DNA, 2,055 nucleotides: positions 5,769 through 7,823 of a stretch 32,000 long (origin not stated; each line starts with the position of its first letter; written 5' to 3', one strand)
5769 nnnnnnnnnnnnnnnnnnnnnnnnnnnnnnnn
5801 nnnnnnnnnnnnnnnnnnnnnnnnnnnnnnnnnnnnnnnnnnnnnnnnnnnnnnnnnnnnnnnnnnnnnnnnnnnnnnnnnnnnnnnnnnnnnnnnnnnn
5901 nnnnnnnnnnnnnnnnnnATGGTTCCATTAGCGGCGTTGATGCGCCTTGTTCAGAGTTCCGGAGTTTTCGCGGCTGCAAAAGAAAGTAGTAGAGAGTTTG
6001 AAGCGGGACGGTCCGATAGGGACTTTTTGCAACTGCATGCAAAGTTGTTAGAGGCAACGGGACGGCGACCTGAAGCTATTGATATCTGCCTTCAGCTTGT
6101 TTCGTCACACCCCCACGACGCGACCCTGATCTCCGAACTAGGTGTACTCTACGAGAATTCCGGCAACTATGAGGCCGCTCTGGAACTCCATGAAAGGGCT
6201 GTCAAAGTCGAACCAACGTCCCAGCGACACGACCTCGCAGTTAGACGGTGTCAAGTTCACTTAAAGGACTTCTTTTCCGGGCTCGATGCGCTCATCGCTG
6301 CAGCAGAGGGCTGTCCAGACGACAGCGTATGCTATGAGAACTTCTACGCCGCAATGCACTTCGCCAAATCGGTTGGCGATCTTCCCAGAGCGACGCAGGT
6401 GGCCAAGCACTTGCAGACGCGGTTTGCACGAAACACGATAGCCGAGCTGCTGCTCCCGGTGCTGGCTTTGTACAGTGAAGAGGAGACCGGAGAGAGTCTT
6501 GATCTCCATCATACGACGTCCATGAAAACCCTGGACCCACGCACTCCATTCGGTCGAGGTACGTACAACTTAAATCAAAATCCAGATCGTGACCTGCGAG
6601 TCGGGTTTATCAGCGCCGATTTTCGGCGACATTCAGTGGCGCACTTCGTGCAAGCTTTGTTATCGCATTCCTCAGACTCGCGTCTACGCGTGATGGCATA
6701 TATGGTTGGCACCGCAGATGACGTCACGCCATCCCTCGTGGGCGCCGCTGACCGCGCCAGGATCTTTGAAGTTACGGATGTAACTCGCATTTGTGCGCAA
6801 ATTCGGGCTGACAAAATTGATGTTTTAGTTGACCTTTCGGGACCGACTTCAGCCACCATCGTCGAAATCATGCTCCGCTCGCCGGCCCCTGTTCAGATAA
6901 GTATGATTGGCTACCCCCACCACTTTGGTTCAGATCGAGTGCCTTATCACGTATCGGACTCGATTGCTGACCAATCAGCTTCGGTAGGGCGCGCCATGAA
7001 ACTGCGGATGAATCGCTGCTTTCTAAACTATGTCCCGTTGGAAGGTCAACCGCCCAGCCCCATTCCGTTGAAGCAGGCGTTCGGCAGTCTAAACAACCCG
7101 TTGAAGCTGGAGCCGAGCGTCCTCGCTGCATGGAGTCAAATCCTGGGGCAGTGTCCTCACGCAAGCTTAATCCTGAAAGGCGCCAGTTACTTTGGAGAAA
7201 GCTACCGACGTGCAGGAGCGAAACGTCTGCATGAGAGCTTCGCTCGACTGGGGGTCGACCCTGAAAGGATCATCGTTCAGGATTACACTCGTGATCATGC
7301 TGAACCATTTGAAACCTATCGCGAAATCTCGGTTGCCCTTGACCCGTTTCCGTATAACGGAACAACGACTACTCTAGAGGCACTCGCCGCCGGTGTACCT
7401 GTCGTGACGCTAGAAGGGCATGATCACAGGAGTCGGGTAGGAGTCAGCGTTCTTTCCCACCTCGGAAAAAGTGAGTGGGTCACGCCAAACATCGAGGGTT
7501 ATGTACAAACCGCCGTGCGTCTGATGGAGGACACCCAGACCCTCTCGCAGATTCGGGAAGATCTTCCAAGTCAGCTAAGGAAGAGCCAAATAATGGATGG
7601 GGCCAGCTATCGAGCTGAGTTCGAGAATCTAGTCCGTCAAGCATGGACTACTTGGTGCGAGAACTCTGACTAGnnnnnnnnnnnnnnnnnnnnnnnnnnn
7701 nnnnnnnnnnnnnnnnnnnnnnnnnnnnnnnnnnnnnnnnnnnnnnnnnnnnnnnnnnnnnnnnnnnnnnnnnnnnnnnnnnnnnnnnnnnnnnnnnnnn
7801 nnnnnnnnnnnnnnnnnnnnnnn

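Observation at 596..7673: Array of four tandem, translationally coupled TPR + GT41 (OGT/SPINDLY-like) glycosyltransferase paralogs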

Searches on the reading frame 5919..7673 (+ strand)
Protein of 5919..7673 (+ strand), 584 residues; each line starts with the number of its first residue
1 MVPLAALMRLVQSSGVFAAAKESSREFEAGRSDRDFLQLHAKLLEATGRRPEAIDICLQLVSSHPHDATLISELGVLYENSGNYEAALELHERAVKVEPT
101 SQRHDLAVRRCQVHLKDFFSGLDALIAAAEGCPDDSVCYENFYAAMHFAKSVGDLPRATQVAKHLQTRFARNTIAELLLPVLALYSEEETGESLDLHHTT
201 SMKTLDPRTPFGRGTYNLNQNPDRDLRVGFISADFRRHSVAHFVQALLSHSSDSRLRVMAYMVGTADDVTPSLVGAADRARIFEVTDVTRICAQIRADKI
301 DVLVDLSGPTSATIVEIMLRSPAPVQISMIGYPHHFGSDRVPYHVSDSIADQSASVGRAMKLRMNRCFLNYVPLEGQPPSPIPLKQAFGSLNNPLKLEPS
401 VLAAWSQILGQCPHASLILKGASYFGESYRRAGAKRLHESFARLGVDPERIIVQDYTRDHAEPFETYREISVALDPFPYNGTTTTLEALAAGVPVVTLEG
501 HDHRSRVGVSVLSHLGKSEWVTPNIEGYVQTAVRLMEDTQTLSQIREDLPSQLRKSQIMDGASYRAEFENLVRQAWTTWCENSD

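Call 3: search_protein_families(library=pfam, proteins=[window:5919-7673:+], max_evalue=0.01)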
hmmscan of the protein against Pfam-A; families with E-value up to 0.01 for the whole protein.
window:5919-7673:+ (584 aa): 12 families
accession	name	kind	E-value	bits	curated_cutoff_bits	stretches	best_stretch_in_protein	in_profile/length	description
PF13844.12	Glyco_transf_41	-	5.2e-35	121.2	25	2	388-566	371-541/543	Glycosyl transferase family 41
PF13428.12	TPR_14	-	1.6e-07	31.7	23.5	0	74-103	7-36/44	Tetratricopeptide repeat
PF13371.12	TPR_9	-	4.6e-07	30.2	35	1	48-105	9-66/73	Tetratricopeptide repeat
PF13176.12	TPR_7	-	1.3e-06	28.5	27.9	1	71-100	2-33/36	Tetratricopeptide repeat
PF00515.34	TPR_1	-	8.6e-05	22.6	27.8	1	73-100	6-33/34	Tetratricopeptide repeat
PF13692.12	Glyco_trans_1_4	-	0.00028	21.6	27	1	401-538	20-142/142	Glycosyl transferases group 1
PF13424.12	TPR_12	-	0.0003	21.4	30.1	1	52-96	28-73/77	Tetratricopeptide repeat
PF13374.12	TPR_10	-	0.0011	19.4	27.5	1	68-96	2-30/42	Tetratricopeptide repeat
PF07719.23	TPR_2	-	0.0012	19.3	27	0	72-100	5-33/34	Tetratricopeptide repeat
PF14559.12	TPR_19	-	0.0018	19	25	1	48-103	5-60/68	Tetratricopeptide repeat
PF03704.23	BTAD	-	0.0025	18.6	22.1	0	23-96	48-124/146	Bacterial transcriptional activator domain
PF13432.12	TPR_16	-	0.0083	17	32.7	0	40-95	3-58/65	Tetratricopeptide repeat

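Call 9: search_protein_families(library=ncbifam, proteins=[window:5919-7673:+], max_evalue=0.001)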
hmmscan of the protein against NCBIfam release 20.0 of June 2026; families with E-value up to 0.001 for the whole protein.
window:5919-7673:+ (584 aa): 3 families
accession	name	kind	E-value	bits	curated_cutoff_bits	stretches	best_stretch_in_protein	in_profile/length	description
NF040959.1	MamA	equivalog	1.5e-06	27.9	200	1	41-136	44-139/204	magnetosome protein MamA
TIGR02917.1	PEP_TPR_lipo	equivalog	1.1e-05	23.5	312.2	1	33-184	532-680/899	XrtA/PEP-CTERM system TPR-repeat protein PrsT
NF049992.1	NGTferase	equivalog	2.9e-05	22.9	1000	1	461-548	491-583/614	UDP-glucose:protein N-beta-glucosyltransferase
